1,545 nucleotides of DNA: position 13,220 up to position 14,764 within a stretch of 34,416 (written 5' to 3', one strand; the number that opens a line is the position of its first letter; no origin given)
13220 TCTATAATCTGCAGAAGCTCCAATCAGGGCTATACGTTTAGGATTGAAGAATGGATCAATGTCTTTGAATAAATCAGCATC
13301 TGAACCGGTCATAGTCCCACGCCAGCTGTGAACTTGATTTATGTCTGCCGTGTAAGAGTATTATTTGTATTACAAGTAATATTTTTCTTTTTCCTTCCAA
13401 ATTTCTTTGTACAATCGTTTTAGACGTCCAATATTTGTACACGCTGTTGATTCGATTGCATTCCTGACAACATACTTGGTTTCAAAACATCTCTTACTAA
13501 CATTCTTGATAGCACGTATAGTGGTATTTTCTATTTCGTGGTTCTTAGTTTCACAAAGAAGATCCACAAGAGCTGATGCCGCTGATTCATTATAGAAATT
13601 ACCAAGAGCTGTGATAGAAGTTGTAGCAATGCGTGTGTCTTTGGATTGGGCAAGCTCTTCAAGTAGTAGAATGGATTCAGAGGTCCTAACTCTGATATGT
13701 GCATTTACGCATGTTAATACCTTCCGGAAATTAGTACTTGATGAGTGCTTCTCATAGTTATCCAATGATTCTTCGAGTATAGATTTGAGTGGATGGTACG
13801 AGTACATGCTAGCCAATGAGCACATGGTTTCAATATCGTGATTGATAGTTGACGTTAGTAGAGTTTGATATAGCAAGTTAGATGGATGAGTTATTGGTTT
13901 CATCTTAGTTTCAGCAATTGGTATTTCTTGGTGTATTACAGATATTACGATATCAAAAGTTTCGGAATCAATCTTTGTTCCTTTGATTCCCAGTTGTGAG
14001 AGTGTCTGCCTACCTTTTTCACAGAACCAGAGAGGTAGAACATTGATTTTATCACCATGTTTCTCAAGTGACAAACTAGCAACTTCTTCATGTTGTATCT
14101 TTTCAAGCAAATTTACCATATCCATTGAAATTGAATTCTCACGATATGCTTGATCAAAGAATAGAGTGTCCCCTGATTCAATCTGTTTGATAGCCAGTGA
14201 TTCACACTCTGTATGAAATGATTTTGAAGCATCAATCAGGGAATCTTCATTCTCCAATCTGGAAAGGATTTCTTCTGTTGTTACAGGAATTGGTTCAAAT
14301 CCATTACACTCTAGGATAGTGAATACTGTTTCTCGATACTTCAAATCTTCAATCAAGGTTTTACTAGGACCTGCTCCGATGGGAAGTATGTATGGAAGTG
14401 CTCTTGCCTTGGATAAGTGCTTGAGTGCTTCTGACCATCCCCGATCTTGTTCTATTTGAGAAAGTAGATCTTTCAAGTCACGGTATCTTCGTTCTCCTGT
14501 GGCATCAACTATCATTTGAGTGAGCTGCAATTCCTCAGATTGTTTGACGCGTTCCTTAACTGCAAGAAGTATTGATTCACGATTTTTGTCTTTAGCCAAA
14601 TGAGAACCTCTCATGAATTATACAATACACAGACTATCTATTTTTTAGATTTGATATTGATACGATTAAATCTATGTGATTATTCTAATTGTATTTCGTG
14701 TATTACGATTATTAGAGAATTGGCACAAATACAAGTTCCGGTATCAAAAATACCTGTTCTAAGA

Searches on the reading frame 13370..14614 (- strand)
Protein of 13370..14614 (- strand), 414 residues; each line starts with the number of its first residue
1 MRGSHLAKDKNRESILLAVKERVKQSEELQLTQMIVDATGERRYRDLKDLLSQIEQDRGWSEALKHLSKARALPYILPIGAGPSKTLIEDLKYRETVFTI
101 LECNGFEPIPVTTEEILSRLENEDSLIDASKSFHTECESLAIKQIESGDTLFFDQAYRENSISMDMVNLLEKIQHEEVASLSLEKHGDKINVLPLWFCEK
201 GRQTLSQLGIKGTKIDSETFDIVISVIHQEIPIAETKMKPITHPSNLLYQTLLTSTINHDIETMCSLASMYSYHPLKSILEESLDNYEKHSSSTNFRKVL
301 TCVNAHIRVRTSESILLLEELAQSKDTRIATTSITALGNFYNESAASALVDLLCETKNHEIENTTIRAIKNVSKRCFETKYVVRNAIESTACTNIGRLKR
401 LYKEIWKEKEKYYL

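Call 12: search_protein_families(library=ncbifam, proteins=[window:13370-14614:-], max_evalue=0.01)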
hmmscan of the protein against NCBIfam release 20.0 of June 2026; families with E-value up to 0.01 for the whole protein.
window:13370-14614:- (414 aa): 1 family
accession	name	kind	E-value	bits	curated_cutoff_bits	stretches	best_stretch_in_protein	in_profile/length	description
NF045915.1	PhycobilmeDegNblB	equivalog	0.0073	15.9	300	0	239-373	57-189/214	phycobilisome degradation protein NblB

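Call 20: search_protein_families(library=pfam, proteins=[window:13370-14614:-])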
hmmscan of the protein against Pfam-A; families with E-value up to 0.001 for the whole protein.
window:13370-14614:- (414 aa): 1 family
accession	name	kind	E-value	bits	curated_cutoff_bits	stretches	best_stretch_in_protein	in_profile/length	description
PF13646.12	HEAT_2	-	1.3e-05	25.8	27.7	1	308-369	26-87/88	HEAT repeats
